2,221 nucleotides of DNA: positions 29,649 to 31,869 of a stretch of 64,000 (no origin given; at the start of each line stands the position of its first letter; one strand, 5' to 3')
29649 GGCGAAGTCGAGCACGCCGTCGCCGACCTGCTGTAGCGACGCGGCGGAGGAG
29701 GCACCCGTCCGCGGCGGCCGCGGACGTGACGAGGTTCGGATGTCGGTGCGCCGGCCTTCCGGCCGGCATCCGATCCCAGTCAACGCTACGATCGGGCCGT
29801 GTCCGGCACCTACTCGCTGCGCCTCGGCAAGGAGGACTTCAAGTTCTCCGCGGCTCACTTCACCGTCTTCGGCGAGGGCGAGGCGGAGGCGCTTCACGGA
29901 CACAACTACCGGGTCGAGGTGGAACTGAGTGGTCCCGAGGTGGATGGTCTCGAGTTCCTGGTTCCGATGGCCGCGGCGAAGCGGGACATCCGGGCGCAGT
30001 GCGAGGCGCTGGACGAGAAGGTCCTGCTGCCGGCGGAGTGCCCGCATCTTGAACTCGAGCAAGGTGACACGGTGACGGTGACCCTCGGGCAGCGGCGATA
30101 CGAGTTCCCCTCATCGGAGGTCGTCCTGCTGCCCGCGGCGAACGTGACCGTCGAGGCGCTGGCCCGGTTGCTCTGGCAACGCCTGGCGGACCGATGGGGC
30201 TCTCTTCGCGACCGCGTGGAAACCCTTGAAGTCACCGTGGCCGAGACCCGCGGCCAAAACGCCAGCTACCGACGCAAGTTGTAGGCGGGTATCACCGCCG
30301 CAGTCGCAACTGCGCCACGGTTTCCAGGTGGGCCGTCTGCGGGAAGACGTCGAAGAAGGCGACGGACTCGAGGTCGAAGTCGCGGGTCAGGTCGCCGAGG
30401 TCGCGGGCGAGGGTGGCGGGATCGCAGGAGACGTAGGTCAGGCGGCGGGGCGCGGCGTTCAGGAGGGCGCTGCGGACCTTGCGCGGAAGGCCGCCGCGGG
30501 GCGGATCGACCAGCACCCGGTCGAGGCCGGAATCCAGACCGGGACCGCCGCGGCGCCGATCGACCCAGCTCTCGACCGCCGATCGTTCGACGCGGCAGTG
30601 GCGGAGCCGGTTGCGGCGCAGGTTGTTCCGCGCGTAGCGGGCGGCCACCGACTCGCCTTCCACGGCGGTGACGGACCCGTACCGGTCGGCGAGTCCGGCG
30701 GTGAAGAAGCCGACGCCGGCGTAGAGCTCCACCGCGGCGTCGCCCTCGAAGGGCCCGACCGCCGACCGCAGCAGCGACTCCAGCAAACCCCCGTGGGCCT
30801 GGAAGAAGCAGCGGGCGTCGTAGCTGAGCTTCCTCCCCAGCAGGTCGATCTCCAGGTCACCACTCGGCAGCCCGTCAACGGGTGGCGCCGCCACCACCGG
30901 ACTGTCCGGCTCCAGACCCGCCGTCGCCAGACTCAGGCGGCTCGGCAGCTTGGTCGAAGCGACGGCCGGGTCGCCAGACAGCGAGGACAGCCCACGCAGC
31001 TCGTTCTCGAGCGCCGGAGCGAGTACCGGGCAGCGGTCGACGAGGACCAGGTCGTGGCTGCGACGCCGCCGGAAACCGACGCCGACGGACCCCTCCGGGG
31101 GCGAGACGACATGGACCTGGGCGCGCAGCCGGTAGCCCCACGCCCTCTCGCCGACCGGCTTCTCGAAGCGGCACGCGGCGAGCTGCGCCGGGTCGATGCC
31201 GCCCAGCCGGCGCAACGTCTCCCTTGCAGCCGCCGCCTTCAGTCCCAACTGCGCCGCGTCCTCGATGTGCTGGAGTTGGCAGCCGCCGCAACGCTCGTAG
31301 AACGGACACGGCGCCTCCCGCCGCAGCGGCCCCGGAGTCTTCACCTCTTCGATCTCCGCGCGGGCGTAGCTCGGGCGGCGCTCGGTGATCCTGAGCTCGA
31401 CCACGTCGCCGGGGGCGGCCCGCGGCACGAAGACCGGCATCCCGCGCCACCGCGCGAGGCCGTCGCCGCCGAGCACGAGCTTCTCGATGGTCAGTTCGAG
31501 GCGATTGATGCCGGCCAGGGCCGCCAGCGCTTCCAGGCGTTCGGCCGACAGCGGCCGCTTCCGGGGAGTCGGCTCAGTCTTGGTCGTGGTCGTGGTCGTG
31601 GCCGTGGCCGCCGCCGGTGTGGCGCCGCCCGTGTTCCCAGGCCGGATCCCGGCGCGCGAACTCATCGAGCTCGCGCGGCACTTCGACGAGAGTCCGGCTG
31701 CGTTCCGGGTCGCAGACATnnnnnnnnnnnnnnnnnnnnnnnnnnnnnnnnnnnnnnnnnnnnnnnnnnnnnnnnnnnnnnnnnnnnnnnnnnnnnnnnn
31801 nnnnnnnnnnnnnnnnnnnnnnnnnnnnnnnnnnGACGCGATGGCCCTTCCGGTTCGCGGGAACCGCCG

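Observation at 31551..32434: TlpA-like thioredoxin followed by a small Cys-rich (HD)n-tailed protein that collides with the N-terminus of the rlmD ORF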

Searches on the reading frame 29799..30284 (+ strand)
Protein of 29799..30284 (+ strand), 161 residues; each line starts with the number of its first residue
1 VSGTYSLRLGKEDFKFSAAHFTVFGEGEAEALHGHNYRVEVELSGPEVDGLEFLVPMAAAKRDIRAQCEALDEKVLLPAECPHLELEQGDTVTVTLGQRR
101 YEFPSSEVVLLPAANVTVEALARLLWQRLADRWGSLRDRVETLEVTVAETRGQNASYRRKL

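Call 4: search_protein_families(library=pfam, proteins=[window:29799-30284:+], max_evalue=1)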
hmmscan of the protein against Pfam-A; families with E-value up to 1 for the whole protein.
window:29799-30284:+ (161 aa): 5 families
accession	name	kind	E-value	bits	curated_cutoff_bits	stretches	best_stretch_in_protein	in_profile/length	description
PF01242.24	PTPS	-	1.1e-20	74.3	22.4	1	13-159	5-120/121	6-pyruvoyl tetrahydropterin synthase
PF13509.12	S1_2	-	0.051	14.1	21.8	1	71-96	22-48/61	S1 domain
PF07653.23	SH3_2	-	0.07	13.3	21.8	1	78-100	10-32/55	Variant SH3 domain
PF25562.1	CNBH_CNNM2_C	-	0.32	11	27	1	2-26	81-105/172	Metal transporter CNNM2-like, C-terminal CNBH domain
PF20537.3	DUF6752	-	0.89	9.8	27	0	136-154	1-19/55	Domain of unknown function (DUF6752)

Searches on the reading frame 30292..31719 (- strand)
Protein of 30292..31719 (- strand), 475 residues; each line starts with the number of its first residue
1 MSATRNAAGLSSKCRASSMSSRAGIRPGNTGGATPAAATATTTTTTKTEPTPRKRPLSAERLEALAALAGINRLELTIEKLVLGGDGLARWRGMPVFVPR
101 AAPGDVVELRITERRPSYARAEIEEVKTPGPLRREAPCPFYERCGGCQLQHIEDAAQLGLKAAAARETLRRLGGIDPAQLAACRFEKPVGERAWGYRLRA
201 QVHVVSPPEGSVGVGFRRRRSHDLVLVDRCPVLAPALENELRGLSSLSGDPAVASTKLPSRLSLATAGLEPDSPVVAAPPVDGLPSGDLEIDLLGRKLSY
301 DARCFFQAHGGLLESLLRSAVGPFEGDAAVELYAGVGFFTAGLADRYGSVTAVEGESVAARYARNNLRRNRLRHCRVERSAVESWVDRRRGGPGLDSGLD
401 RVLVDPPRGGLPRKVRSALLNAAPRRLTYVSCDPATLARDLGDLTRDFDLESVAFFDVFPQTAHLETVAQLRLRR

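Call 4: search_protein_families(library=pfam, proteins=[window:30292-31719:-], max_evalue=1)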
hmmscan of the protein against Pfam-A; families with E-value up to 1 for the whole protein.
window:30292-31719:- (475 aa): 5 families
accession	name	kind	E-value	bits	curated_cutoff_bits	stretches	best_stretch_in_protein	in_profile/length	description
PF05958.17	tRNA_U5-meth_tr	-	1.2e-17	64.5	23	1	296-468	168-351/357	tRNA (Uracil-5-)-methyltransferase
PF01938.26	TRAM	-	1.2e-07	31.9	21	1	74-123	8-60/61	TRAM domain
PF02475.24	TRM5-TYW2_MTfase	-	0.0035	17.7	28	1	325-374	36-87/164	TRM5/TYW2 methyltransferase domain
PF00398.26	RrnaAD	-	0.011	15.3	24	1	325-367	30-72/263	Ribosomal RNA adenine dimethylase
PF05175.20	MTS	-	0.019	15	23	1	327-387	33-95/170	Methyltransferase small domain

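Call 5: search_protein_families(library=ncbifam, proteins=[window:30292-31719:-], max_evalue=1)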
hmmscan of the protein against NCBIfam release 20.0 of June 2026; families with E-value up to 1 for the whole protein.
window:30292-31719:- (475 aa): 15 families
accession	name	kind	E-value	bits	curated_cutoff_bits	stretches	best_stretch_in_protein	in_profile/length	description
NF009639.0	PRK13168.1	equivalog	1e-69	235.6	458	2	72-247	15-186/446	23S rRNA (uracil(1939)-C(5))-methyltransferase RlmD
TIGR00479.1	rumA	equivalog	4.2e-69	233.5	183.55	2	84-245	4-163/432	23S rRNA (uracil(1939)-C(5))-methyltransferase RlmD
NF002910.0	PRK03522.2-3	equivalog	5.4e-24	84.9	558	1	292-472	198-381/383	23S rRNA (uracil(747)-C(5))-methyltransferase RlmC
NF002909.0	PRK03522.2-1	equivalog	1.2e-18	67.4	553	1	289-471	193-371/374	23S rRNA (uracil(747)-C(5))-methyltransferase RlmC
TIGR02143.1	trmA_only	equivalog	4.3e-18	65.4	334.65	1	293-469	160-347/352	tRNA (uridine(54)-C5)-methyltransferase TrmA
TIGR02085.1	meth_trns_rumB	equivalog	7.9e-17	61.3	429.5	1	303-471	208-372/374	23S rRNA (uracil(747)-C(5))-methyltransferase RlmC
NF053605.1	PyTRAM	equivalog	2.1e-08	33.8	85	1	74-122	8-56/56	TRAM domain-containing RNA chaperone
NF002913.0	PRK03522.2-6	equivalog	4.1e-08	33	537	1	400-469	268-336/342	23S rRNA (uracil(747)-C(5))-methyltransferase RlmC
NF008993.0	PRK12336.1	equivalog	0.00017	21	243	1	72-122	150-200/203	translation initiation factor IF-2 subunit beta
NF053718.1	23SC1962Mtase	equivalog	0.011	14.4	575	1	321-407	206-289/383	23S rRNA (cytosine(1962)-C(5))-methyltransferase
NF000499.2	Erm23S_rRNA_broad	equivalog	0.02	14.3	212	1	324-369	22-67/244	23S ribosomal RNA methyltransferase Erm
TIGR02469.1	CbiT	equivalog_domain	0.042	14.1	78.3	1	325-404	19-94/124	precorrin-6Y C5,15-methyltransferase (decarboxylating) subunit CbiT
NF047824.1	tRNAwyosineTaw2Meth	equivalog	0.064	12.9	350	1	325-374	93-144/245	tRNA(Phe) (4-demethylwyosine(37)-C(7)) aminocarboxypropyltransferase Taw2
NF045543.1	erm_G_23S_MT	exception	0.14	11.9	515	1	325-367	30-72/244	23S rRNA (adenine(2058)-N(6))-methyltransferase Erm(G)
TIGR00755.1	ksgA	equivalog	0.19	11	171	1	320-370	24-75/256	16S rRNA (adenine(1518)-N(6)/adenine(1519)-N(6))-dimethyltransferase RsmA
